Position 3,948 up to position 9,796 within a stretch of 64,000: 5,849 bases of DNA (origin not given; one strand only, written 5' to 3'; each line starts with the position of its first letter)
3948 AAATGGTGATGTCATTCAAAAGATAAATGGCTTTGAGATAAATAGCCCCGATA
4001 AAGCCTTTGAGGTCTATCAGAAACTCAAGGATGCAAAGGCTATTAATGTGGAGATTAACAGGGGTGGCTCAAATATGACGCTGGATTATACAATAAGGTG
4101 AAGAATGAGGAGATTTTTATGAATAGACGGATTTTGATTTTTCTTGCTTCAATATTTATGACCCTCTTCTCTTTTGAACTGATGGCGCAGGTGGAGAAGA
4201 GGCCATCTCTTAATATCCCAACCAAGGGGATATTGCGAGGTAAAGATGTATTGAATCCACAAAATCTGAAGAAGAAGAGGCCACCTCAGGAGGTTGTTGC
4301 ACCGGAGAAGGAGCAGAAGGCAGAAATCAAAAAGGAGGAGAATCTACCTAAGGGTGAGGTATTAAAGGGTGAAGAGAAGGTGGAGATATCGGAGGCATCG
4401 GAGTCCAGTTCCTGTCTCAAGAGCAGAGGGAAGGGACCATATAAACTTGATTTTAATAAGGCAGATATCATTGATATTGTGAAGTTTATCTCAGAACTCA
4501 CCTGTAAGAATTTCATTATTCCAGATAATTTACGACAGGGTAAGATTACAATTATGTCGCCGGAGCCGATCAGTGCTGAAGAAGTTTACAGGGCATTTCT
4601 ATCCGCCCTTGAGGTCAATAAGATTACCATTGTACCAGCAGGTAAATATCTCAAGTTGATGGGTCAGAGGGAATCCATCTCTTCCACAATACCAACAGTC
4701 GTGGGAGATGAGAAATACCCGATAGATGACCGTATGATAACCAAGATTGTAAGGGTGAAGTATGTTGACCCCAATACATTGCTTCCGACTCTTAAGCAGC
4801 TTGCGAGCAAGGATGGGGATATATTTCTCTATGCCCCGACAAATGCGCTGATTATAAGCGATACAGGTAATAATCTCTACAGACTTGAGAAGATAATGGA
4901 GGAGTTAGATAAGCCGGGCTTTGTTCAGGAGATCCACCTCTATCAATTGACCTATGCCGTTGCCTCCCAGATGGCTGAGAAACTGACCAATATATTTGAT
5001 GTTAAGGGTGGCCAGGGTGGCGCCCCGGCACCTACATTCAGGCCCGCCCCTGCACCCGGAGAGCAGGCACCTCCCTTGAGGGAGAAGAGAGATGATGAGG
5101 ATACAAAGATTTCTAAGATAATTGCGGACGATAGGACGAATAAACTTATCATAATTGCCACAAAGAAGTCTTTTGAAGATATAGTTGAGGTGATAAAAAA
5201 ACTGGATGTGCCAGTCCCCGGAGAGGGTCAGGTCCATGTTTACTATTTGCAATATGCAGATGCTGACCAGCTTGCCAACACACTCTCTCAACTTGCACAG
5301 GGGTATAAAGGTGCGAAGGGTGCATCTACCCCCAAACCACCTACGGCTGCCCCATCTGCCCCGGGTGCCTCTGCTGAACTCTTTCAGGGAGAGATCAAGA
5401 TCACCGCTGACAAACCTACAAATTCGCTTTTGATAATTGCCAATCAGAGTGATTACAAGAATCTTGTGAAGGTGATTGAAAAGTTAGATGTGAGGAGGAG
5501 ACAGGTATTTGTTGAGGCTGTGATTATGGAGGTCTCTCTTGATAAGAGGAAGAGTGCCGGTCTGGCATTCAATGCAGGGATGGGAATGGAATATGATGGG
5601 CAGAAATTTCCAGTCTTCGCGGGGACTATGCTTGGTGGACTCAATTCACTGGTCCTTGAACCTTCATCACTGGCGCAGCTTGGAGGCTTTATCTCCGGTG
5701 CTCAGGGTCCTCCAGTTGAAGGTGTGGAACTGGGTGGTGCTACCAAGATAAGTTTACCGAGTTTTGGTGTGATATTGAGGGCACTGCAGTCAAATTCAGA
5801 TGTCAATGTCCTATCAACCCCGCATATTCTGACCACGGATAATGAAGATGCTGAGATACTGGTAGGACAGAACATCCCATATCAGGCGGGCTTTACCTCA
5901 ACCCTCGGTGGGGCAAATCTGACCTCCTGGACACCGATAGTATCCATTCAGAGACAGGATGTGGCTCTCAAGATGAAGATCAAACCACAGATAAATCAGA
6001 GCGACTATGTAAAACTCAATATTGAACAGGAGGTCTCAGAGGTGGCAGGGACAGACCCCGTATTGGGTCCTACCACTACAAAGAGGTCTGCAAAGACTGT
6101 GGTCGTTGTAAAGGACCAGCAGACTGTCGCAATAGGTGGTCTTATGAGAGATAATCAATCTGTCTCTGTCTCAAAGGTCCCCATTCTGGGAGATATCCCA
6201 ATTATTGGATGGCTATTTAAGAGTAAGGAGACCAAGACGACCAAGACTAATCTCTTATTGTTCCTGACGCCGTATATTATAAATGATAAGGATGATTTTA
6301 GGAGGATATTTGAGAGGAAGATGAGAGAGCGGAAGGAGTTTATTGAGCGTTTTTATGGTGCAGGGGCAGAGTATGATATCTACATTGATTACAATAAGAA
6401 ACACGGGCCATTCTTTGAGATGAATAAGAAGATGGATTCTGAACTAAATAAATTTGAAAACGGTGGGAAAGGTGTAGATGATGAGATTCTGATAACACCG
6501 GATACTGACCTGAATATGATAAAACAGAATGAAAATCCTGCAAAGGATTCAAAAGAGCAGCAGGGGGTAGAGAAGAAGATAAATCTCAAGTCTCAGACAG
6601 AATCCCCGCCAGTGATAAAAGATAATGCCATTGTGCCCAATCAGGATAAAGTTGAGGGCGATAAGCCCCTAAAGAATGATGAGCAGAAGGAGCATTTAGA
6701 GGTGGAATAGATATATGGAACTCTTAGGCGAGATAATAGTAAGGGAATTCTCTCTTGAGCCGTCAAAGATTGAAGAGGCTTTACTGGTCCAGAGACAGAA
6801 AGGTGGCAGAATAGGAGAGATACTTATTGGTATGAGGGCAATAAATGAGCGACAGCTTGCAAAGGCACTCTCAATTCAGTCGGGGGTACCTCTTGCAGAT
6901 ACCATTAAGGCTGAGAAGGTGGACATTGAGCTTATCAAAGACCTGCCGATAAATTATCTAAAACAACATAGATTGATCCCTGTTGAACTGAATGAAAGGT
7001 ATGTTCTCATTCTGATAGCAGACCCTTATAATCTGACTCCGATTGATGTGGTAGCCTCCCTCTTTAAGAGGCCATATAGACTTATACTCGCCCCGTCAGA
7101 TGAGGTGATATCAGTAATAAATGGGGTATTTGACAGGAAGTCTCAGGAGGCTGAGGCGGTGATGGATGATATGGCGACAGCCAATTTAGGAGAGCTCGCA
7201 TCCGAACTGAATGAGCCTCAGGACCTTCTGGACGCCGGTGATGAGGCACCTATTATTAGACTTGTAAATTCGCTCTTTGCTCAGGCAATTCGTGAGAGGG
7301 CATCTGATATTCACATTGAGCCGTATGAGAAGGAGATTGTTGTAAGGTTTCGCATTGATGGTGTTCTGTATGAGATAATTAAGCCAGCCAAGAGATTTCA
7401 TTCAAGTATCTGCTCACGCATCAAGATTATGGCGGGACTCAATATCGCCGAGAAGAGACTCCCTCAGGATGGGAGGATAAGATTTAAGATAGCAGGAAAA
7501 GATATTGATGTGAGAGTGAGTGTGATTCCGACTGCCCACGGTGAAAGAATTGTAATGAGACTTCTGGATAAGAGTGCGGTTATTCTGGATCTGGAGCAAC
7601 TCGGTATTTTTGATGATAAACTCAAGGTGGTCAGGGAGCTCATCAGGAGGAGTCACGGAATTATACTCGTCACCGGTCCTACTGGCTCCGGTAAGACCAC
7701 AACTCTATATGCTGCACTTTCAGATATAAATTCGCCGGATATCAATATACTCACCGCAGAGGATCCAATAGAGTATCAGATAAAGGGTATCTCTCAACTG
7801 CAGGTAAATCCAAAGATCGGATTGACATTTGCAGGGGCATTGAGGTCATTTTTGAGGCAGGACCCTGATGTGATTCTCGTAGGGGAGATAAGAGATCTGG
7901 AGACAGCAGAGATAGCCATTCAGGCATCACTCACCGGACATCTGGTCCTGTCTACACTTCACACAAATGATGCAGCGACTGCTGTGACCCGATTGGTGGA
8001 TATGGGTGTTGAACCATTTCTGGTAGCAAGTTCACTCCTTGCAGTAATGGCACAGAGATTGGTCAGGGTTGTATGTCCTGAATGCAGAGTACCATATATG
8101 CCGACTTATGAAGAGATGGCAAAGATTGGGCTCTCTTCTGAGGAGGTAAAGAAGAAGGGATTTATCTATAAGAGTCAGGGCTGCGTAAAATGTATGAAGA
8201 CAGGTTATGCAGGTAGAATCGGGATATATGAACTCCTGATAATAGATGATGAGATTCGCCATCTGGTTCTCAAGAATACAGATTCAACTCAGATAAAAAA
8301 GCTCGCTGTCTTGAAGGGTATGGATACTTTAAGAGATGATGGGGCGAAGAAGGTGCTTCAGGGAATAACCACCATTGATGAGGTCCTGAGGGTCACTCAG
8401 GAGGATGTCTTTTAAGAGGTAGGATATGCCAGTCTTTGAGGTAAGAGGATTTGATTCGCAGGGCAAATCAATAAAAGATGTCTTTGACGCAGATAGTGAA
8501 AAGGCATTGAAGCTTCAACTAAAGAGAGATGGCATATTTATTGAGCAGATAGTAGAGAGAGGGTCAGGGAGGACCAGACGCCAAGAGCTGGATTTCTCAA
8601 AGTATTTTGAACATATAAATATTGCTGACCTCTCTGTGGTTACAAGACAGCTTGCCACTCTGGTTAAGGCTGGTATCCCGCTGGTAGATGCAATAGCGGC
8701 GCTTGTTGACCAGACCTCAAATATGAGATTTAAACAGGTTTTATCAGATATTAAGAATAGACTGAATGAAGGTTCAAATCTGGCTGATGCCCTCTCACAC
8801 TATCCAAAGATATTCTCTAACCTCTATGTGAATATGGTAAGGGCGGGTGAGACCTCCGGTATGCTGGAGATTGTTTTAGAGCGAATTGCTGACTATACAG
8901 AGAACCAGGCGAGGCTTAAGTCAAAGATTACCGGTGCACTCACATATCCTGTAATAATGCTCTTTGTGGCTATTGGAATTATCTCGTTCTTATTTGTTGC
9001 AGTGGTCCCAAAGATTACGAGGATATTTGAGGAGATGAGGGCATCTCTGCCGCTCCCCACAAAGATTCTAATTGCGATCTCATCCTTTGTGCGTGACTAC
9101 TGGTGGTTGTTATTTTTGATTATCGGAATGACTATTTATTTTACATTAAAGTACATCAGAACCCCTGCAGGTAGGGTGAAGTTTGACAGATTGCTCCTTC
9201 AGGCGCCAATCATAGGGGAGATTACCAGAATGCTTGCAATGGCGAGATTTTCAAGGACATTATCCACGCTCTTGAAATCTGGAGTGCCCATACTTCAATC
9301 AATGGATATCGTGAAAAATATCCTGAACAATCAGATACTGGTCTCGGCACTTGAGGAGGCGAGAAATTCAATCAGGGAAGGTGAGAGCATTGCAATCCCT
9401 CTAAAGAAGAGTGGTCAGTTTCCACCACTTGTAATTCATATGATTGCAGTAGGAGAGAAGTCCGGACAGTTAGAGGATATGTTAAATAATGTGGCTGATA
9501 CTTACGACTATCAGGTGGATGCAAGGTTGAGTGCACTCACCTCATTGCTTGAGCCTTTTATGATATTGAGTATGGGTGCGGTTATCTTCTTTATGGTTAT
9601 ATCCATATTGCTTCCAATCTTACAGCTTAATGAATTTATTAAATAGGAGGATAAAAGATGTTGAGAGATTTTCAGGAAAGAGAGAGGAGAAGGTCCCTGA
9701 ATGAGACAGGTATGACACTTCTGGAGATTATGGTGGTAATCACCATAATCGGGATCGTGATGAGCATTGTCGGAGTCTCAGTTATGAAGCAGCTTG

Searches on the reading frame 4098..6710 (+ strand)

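Call 42: search_protein_families(library=pfam, proteins=[window:4098-6710:+], max_evalue=0.00001)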
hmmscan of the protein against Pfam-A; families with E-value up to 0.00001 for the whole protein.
window:4098-6710:+ (870 aa): 3 families
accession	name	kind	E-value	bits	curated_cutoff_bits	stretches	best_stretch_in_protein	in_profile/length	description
PF00263.26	Secretin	-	8.8e-50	169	27.5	1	562-728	1-168/169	Bacterial type II and III secretion system protein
PF03958.22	Secretin_N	-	4.4e-40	136.2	28.2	3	379-469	1-69/69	Bacterial type II/III secretion system short domain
PF21305.2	type_II_gspD_N0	-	6.7e-17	61.5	27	1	117-186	1-70/71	GspD-like, N0 domain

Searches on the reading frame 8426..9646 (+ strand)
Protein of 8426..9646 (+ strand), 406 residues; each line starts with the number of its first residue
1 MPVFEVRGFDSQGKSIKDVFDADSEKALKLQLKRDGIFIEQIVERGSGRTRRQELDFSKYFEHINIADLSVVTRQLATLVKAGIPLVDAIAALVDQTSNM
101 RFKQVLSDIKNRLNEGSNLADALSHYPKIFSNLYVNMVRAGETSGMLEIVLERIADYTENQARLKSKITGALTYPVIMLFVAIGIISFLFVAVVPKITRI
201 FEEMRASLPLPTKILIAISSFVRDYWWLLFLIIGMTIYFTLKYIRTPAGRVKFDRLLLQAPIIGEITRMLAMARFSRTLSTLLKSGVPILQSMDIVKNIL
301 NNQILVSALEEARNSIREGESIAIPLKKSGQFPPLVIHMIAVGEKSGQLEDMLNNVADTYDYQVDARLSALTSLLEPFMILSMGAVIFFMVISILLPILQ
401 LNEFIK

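Call 42: search_protein_families(library=pfam, proteins=[window:8426-9646:+], max_evalue=0.00001)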
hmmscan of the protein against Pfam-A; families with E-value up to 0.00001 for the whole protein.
window:8426-9646:+ (406 aa): 1 family
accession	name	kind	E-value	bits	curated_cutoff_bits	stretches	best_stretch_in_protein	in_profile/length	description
PF00482.28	T2SSF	-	1.7e-66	222.3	25.2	2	73-195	2-125/125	Type II secretion system (T2SS), protein F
